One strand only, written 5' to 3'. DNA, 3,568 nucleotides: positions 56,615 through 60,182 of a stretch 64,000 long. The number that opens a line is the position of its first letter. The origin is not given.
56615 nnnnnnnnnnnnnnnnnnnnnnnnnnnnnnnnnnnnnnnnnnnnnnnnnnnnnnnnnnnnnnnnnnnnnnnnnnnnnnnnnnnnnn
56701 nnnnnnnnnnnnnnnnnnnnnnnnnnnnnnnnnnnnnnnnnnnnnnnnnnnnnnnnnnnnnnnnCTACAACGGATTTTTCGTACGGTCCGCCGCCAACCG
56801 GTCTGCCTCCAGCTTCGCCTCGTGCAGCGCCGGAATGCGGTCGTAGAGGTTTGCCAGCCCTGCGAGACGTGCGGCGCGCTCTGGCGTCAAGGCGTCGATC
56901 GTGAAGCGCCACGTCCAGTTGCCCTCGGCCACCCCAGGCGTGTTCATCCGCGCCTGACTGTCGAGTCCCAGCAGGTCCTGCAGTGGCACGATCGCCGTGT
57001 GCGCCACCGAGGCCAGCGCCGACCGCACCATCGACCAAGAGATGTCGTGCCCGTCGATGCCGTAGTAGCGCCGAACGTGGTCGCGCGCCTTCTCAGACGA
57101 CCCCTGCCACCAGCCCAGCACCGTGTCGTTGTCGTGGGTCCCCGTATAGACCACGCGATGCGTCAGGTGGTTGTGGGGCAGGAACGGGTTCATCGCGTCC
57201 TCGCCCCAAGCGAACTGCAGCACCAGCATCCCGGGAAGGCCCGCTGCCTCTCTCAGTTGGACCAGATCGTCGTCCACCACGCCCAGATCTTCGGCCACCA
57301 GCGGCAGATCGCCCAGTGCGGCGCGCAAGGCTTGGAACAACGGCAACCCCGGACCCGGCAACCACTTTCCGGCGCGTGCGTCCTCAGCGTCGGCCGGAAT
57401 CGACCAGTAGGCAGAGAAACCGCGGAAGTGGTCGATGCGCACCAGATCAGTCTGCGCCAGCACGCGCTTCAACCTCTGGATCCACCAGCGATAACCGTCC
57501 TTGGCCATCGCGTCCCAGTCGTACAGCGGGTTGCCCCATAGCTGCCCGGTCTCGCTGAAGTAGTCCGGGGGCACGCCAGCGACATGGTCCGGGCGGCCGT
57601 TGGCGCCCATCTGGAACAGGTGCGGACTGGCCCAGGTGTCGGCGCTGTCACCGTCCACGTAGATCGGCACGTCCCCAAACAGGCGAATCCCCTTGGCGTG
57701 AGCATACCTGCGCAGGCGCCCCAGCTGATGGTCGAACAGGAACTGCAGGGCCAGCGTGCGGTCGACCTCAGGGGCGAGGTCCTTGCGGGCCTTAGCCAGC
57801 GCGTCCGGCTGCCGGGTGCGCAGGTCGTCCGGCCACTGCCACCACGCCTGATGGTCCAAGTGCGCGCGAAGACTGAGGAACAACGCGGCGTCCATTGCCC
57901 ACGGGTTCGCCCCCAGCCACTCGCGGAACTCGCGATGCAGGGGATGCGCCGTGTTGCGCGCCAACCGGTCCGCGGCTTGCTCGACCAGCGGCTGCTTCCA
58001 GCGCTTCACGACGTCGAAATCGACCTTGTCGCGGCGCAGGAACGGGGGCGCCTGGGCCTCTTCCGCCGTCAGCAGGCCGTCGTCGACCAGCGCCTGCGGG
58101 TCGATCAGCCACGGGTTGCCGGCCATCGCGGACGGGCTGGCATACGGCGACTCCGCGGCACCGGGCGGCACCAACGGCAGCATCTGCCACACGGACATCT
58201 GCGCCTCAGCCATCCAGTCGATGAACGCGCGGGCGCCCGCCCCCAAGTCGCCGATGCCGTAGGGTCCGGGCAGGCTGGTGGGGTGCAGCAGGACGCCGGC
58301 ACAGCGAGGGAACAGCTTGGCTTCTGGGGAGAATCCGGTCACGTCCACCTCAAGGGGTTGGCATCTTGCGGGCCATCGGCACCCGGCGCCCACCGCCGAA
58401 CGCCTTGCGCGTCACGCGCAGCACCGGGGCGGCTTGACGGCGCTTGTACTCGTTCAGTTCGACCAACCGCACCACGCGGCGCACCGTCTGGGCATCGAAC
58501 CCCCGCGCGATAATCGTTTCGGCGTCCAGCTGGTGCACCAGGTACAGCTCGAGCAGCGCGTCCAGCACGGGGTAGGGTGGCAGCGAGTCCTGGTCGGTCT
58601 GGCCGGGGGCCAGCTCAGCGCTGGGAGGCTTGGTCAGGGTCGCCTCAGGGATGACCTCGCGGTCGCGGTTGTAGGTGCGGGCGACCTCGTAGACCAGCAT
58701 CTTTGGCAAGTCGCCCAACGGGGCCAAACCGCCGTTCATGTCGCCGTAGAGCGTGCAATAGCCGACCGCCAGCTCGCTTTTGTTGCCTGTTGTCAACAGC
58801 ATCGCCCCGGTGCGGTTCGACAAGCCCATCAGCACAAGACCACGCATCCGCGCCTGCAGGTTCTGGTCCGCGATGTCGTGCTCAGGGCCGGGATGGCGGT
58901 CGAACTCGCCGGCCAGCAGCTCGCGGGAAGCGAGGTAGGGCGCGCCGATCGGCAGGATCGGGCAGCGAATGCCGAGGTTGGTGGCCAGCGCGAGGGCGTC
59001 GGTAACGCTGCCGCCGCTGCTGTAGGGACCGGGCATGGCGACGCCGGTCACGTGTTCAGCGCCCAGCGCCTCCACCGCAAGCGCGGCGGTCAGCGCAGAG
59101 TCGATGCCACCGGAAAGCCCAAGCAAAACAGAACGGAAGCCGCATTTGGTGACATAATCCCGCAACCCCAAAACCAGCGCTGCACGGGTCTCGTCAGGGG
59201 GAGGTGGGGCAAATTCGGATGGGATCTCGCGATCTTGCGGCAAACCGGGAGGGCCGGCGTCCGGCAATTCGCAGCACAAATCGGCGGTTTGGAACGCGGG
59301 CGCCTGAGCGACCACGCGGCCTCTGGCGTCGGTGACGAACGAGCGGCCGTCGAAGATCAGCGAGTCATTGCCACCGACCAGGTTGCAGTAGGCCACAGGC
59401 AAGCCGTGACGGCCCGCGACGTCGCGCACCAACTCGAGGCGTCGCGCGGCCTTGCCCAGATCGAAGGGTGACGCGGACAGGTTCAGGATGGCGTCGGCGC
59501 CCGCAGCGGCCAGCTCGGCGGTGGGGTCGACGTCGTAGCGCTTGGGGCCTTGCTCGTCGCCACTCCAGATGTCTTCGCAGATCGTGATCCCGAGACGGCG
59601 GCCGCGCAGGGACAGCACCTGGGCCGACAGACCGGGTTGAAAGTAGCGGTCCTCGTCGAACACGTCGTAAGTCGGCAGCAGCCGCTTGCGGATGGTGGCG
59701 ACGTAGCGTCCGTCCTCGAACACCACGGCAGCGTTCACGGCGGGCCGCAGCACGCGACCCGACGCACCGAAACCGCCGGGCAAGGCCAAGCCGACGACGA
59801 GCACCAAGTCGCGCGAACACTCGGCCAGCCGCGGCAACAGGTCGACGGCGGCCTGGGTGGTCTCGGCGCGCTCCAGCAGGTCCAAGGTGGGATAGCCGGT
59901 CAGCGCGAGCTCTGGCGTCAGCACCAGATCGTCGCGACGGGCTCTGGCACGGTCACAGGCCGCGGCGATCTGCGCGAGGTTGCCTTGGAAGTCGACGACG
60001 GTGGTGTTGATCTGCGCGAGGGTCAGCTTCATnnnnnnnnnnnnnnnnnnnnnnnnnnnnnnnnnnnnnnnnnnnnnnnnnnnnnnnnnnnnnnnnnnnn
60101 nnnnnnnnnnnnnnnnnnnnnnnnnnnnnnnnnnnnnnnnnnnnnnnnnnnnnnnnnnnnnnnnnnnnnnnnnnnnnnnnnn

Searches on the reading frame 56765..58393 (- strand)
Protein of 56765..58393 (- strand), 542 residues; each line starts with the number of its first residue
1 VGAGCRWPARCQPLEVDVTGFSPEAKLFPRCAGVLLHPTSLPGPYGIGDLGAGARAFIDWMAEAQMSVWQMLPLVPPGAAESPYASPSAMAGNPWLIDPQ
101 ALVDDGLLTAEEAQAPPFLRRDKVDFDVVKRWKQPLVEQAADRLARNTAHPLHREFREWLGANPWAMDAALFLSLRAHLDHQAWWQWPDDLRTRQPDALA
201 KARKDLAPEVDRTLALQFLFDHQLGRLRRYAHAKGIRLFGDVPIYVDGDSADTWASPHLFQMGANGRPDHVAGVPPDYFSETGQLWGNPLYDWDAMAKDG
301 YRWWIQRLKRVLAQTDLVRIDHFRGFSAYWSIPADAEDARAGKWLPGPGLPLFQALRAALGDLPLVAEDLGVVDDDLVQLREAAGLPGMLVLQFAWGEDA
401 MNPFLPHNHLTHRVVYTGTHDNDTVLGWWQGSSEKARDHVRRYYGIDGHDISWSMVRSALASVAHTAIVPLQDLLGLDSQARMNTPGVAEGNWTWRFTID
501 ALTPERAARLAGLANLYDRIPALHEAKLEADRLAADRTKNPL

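Call 60: search_protein_families(library=pfam, proteins=[window:56765-58393:-], max_evalue=0.00001)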
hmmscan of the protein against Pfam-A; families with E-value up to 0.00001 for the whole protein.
window:56765-58393:- (542 aa): 1 family
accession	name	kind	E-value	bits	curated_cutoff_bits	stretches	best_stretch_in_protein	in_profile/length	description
PF02446.23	Glyco_hydro_77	-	3.7e-163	544.2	25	1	36-500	1-462/465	4-alpha-glucanotransferase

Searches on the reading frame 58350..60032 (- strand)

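Call 60: search_protein_families(library=pfam, proteins=[window:58350-60032:-], max_evalue=0.00001)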
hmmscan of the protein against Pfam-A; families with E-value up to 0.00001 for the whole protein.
window:58350-60032:- (560 aa): 2 families
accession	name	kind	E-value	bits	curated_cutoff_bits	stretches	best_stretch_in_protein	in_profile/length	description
PF02540.23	NAD_synthase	-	1.2e-70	237.8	21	1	285-534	4-242/242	NAD synthase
PF00795.27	CN_hydrolase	-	5.9e-21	75.4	23.2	1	3-248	2-238/256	Carbon-nitrogen hydrolase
